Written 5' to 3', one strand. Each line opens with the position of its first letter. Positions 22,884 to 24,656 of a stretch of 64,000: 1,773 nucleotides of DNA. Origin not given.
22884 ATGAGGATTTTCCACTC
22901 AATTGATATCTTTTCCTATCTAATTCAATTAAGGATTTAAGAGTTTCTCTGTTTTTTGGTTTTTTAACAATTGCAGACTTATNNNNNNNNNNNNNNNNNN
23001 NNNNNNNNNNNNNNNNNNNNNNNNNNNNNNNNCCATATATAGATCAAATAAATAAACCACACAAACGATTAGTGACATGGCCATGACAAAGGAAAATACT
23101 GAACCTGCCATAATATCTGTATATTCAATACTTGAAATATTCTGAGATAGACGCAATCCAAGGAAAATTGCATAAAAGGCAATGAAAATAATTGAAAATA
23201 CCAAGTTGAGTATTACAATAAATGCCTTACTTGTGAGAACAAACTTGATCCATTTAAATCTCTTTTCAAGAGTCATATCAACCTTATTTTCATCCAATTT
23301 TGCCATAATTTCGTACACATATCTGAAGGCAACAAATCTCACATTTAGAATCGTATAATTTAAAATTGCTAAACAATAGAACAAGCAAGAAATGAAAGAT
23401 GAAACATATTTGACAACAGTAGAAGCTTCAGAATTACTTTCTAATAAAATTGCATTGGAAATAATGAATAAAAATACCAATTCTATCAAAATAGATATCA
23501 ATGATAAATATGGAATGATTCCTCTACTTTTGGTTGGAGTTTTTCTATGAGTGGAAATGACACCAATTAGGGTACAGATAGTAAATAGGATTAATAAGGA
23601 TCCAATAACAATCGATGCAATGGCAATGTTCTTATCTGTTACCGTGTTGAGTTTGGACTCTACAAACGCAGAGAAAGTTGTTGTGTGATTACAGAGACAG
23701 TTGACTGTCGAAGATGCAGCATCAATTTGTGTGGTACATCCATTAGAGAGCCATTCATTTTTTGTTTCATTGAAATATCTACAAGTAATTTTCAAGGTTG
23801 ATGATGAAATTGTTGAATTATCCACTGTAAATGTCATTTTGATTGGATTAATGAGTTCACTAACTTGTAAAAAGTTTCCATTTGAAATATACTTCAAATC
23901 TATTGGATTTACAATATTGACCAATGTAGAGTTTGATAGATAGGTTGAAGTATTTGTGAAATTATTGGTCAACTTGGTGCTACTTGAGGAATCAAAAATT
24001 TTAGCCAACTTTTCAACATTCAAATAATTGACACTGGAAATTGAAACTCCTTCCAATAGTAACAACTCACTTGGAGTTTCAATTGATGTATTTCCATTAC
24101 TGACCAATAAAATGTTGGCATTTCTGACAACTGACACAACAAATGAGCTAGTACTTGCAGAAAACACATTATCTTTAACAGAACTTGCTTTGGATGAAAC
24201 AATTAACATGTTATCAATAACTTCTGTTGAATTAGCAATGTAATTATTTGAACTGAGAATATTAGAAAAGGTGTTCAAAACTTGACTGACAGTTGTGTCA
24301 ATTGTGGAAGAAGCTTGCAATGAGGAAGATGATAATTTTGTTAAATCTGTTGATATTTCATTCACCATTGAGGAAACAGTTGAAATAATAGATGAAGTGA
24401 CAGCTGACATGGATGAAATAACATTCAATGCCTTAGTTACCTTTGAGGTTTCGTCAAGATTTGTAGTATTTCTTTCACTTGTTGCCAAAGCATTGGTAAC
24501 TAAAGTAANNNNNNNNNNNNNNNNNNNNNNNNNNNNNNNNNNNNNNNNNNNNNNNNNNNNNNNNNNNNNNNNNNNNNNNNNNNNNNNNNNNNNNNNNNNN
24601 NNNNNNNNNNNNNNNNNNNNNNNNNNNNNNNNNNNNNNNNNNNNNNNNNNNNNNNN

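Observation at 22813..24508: GPS-motif multi-TM receptor (adhesion-GPCR-like), incomplete because of gaps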

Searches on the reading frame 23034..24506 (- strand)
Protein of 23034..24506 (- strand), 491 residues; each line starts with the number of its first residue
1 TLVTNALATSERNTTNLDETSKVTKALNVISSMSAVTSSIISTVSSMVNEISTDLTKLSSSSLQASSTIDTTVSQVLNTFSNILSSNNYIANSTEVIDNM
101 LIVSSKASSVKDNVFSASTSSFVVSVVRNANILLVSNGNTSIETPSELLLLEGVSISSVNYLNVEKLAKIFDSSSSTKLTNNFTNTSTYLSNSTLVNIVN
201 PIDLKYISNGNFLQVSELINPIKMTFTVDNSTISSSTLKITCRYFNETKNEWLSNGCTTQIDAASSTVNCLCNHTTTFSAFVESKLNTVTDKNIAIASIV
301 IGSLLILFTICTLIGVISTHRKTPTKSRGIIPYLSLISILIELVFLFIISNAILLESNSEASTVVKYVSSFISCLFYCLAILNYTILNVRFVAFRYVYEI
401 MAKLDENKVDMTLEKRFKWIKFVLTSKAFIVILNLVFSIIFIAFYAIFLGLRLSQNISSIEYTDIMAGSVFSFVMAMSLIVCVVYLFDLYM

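Call 6: search_protein_families(library=pfam, proteins=[window:23081-24506:-], max_evalue=10)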
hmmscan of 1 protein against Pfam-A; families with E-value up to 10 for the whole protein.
window:23081-24506:- (475 aa): 2 families
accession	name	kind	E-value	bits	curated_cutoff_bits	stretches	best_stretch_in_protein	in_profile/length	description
PF01825.27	GPS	-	3.4e-07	31.1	22.5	1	241-279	2-43/45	GPCR proteolysis site, GPS, motif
PF08395.17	7tm_7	-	0.00024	21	26.6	1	305-467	2-170/370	7tm Chemosensory receptor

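Call 8: find_homologous_proteins(query=window:23081-24506:-)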
Query window:23081-24506:-: 8000 candidates shared short words with the query, none scored E <= 0.001.

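Call 18: search_solved_structures(query=window:23034-24506:-, max_evalue=10, show_alignments=2)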
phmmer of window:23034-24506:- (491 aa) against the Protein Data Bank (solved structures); distinct sequences matched with E-value up to 10: 3.
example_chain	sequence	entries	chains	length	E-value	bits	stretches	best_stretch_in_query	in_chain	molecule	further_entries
7qu8_A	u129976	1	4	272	0.0016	20.5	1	213-292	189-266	Adhesion G protein-coupled receptor G3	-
21du_R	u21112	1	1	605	0.46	12.5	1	41-347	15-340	Adhesion G-protein coupled receptor G6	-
9s9u_A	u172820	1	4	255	1.1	11.2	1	214-282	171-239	Adhesion G-protein coupled receptor G1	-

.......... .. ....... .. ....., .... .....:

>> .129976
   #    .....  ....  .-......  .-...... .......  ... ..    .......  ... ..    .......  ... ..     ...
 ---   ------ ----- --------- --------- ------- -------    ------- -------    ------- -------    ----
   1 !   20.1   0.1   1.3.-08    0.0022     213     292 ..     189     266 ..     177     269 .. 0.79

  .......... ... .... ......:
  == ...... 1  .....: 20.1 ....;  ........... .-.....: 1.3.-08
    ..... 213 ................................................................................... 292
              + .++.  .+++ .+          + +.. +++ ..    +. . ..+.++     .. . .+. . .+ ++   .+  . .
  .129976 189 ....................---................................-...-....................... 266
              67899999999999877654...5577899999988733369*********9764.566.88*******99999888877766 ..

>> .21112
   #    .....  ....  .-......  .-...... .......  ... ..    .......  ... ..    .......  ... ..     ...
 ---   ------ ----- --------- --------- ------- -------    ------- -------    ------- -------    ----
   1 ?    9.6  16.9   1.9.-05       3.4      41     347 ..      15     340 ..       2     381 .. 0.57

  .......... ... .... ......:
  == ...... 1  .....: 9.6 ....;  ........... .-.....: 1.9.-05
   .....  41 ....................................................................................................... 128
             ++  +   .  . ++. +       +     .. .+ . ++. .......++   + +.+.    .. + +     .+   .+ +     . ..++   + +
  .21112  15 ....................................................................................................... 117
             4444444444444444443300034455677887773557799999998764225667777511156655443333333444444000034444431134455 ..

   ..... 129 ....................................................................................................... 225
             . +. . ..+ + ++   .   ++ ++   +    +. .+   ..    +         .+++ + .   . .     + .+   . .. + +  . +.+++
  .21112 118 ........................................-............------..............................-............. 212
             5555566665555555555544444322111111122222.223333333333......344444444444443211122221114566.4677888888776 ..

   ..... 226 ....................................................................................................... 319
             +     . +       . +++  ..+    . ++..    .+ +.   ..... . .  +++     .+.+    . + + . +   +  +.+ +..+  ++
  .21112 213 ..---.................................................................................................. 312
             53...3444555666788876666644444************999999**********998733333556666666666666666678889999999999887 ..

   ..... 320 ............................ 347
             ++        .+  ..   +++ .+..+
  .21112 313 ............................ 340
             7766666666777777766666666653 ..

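Call 19: search_protein_representatives(protein=window:23034-24506:-)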
Query: 491 residues. Proteins with E-value up to 0.001 (for the whole library): 154; up to 1e-10: 67; up to 1e-30: 7. The best 150 are listed.
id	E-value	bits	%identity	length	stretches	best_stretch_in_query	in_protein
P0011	5.8e-140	483.2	48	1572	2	1-491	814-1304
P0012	2.9e-113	395.2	46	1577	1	2-491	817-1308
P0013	3.6e-65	236.9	36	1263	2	3-489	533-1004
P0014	3.6e-61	223.7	41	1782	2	3-404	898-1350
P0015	5.9e-54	199.9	44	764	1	133-489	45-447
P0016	5.0e-32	127.7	29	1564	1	8-491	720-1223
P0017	5.4e-31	124.3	31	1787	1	20-490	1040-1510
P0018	2.5e-29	118.8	35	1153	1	4-491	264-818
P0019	1.2e-26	110.0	29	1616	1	13-490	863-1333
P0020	1.7e-24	102.9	28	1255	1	16-490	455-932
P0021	2.4e-24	102.4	29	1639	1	3-490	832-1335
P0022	3.2e-24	102.0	28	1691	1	6-489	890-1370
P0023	5.2e-24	101.3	28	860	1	14-489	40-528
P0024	1.5e-23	99.8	27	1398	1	8-490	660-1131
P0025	3.6e-23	98.5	40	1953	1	208-404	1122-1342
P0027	7.9e-23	97.4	28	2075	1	29-489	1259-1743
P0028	2.3e-22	95.8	29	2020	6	214-282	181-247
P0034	1.6e-20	89.8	27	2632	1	27-489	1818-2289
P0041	6.2e-19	84.6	25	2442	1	23-488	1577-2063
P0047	3.9e-17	78.6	31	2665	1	212-490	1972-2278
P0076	6.1e-11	58.2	27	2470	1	23-484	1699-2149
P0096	1.4e-06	43.9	28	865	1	235-433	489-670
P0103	1.1e-05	40.9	25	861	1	238-442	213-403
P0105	1.3e-05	40.7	39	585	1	240-327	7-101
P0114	5.2e-05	38.7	28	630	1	220-351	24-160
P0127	1.5e-04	37.2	22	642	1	87-374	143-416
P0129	1.5e-04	37.1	23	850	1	188-372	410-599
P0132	1.8e-04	36.9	30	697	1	244-489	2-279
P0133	1.9e-04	36.8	33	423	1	215-387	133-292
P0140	2.7e-04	36.3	30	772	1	157-368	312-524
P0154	5.6e-04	35.3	21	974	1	221-398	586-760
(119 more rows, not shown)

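Call 22: search_protein_families(library=pfam, proteins=[P0011, P0012, P0013, P0014, P0016, P0017], max_evalue=0.01)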
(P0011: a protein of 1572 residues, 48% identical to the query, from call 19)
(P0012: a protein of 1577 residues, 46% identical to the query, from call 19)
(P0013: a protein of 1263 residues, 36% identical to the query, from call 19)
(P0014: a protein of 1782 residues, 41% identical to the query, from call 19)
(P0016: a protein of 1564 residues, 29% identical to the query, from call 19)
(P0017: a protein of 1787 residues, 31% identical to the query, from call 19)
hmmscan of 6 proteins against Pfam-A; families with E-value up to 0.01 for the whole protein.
P0011 (1572 aa): 3 families
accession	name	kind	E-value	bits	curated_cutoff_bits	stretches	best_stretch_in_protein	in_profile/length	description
PF00615.24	RGS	-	8.6e-10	39.5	23.9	1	1426-1553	2-116/117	Regulator of G protein signaling domain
PF01825.27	GPS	-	1.1e-06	29.5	22.5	1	1056-1094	2-43/45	GPCR proteolysis site, GPS, motif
PF01436.27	NHL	-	1.7e-06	28.2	20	0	635-657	6-27/28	NHL repeat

P0012 (1577 aa): 5 families
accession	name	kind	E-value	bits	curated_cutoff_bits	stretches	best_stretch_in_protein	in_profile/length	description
PF01825.27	GPS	-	9.5e-08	32.9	22.5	1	1062-1100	2-43/45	GPCR proteolysis site, GPS, motif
PF00615.24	RGS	-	6.4e-07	30.2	23.9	1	1434-1560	3-116/117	Regulator of G protein signaling domain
PF25021.1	TEN_NHL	-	1.1e-06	28.3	27.1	0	434-499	142-201/357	Teneurin NHL domain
PF01436.27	NHL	-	1.1e-05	25.6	20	0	639-656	3-20/28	NHL repeat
PF08450.18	SGL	-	0.0043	17.1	26.3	0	189-297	138-245/246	SMP-30/Gluconolactonase/LRE-like region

P0013 (1263 aa): 7 families
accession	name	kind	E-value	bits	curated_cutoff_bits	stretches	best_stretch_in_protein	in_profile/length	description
PF25021.1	TEN_NHL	-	3e-30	105.8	27.1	3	145-274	33-178/357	Teneurin NHL domain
PF01436.27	NHL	-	2.7e-25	87.5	20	2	291-317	1-27/28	NHL repeat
PF01825.27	GPS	-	2.2e-08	35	22.5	1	765-801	2-43/45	GPCR proteolysis site, GPS, motif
PF00615.24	RGS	-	9.7e-07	29.6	23.9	1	1125-1247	3-116/117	Regulator of G protein signaling domain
PF24684.1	Vgb_lyase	-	0.00015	21.1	50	0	296-374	59-123/290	Virginiamycin B lyase family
PF08450.18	SGL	-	0.00045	20.3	26.3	0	168-207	120-160/246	SMP-30/Gluconolactonase/LRE-like region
PF03088.22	Str_synth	-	0.0024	18.4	25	0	173-204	48-80/89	Strictosidine synthase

P0014 (1782 aa): 4 families
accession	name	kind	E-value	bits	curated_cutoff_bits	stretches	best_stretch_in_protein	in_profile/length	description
PF25021.1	TEN_NHL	-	8.7e-20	71.4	27.1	2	633-674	317-357/357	Teneurin NHL domain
PF01436.27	NHL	-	3.9e-12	46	20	0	322-350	1-28/28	NHL repeat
PF01825.27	GPS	-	1.5e-08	35.5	22.5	1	1178-1215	2-43/45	GPCR proteolysis site, GPS, motif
PF08450.18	SGL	-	5e-05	23.5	26.3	0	230-270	131-171/246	SMP-30/Gluconolactonase/LRE-like region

P0016 (1564 aa): 7 families
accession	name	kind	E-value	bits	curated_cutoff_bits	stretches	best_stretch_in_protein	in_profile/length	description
PF07974.19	EGF_2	-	5.6e-53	177.4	22.1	11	141-165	7-32/32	EGF-like domain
PF23106.1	EGF_Teneurin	-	2.7e-33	114.1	24.3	6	141-166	4-28/30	Teneurin-like EGF domain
PF25024.1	EGF_TEN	-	3.1e-25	89.6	65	5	363-523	3-128/234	Teneurin EGF domain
PF25820.1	DUF7949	-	7.7e-20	71.3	27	1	578-607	4-32/35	Domain of unknown function (DUF7949)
PF09221.15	Bacteriocin_IId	-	0.00079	20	23.6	0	1329-1369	13-54/67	Bacteriocin class IId cyclical uberolysin-like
PF00615.24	RGS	-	0.0078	17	23.9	0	1404-1515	4-83/117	Regulator of G protein signaling domain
PF14372.11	hAT-like_RNase-H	-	0.0087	16.7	27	0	730-764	13-48/100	hAT-like transposase, RNase-H fold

P0017 (1787 aa): 5 families
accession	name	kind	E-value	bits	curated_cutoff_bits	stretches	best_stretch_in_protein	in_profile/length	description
PF25390.1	WD40_RLD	-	5.3e-63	214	150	3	84-249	2-169/363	RCC1-like domain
PF13540.12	RCC1_2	-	4.7e-30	103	22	2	577-606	1-30/30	Regulator of chromosome condensation (RCC1) repeat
PF00415.24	RCC1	-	2.1e-27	95.9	21.7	1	137-186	1-50/50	Regulator of chromosome condensation (RCC1) repeat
PF00615.24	RGS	-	3.3e-05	24.7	23.9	1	1658-1772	2-114/117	Regulator of G protein signaling domain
PF01825.27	GPS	-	0.00072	20.5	22.5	1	1253-1293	2-42/45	GPCR proteolysis site, GPS, motif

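Call 23: list_cluster_members(proteins=[P0011, P0012, P0013, P0014, P0015, P0016, P0017, P0018, P0019, P0020])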
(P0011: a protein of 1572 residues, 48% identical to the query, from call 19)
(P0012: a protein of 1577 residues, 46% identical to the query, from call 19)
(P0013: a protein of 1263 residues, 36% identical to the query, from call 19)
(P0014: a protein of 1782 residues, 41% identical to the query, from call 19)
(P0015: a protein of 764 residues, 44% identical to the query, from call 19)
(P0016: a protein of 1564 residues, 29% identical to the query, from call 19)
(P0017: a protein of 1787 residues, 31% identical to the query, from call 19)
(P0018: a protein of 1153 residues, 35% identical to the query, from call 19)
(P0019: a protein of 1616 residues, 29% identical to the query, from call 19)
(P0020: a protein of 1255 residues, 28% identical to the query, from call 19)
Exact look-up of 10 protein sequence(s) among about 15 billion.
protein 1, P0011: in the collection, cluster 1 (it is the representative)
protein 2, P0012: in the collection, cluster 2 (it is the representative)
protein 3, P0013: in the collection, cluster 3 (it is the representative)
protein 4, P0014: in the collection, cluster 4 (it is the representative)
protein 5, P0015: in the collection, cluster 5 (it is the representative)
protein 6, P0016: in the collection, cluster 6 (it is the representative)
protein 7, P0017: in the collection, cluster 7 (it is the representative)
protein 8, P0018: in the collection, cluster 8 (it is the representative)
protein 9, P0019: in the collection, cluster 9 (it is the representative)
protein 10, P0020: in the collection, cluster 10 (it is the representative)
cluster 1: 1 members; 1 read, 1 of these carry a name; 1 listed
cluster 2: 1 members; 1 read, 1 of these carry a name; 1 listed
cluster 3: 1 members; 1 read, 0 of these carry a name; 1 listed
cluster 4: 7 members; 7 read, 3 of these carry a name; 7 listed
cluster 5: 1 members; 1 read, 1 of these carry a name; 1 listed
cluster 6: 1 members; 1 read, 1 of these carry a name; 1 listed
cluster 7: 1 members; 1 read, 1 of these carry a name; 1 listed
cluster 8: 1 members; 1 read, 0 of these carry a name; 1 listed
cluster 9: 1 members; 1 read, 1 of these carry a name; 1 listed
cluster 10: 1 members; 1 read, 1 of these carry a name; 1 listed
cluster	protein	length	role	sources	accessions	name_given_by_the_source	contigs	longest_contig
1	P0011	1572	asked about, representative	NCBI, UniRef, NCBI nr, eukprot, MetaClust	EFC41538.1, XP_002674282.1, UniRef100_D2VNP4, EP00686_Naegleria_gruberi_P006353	predicted protein [Naegleria gruberi] | Predicted protein n=1 Tax=Naegleria gruberi TaxID=5762 RepID=D2VNP4_NAEGR | uncharacterized protein NAEGRDRAFT_80662 [Naegleria gruberi]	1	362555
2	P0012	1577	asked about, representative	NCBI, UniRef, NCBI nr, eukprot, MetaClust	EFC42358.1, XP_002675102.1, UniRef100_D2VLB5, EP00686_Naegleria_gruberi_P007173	RGS-domain-containing protein [Naegleria gruberi] | RGS-domain-containing protein n=1 Tax=Naegleria gruberi TaxID=5762 RepID=D2VLB5_NAEGR | XP_002675102.1 RGS-domain-containing protein [Naegleria gruberi strain NEG-M]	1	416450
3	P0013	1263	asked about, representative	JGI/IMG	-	-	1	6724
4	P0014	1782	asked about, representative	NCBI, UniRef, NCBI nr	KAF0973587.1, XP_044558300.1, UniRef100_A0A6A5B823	hypothetical protein FDP41_008291 [Naegleria fowleri] | RGS domain-containing protein n=1 Tax=Naegleria fowleri TaxID=5763 RepID=A0A6A5B823_NAEFO | uncharacterized protein FDP41_008291 [Naegleria fowleri]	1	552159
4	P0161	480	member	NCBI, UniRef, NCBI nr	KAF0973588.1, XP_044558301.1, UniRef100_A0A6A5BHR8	hypothetical protein FDP41_008292 [Naegleria fowleri] | Uncharacterized protein n=1 Tax=Naegleria fowleri TaxID=5763 RepID=A0A6A5BHR8_NAEFO | uncharacterized protein FDP41_008292 [Naegleria fowleri]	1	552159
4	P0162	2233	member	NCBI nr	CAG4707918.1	unnamed protein product [Naegleria fowleri]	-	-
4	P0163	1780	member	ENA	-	-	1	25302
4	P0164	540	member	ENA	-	-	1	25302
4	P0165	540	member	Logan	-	-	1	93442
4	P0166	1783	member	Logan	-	-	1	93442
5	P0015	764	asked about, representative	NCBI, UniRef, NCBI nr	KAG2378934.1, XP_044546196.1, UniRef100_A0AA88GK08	hypothetical protein C9374_007572 [Naegleria lovaniensis] | RGS domain-containing protein n=1 Tax=Naegleria lovaniensis TaxID=51637 ... | uncharacterized protein C9374_007572 [Naegleria lovaniensis]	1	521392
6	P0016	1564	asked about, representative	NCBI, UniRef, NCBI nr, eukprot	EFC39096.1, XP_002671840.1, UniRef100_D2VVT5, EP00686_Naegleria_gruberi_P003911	predicted protein [Naegleria gruberi] | Predicted protein n=1 Tax=Naegleria gruberi TaxID=5762 RepID=D2VVT5_NAEGR | uncharacterized protein NAEGRDRAFT_73134 [Naegleria gruberi]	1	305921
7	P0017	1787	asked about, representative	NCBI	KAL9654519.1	hypothetical protein ABK040_006584 [Willaertia magna]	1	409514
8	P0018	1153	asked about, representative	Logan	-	-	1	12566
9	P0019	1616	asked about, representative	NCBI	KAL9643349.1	hypothetical protein ABK040_014804 [Willaertia magna]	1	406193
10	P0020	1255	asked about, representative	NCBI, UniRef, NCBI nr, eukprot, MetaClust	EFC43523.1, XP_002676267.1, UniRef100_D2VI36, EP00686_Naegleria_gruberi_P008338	predicted protein [Naegleria gruberi] | Predicted protein n=1 Tax=Naegleria gruberi TaxID=5762 RepID=D2VI36_NAEGR | uncharacterized protein NAEGRDRAFT_49726 [Naegleria gruberi]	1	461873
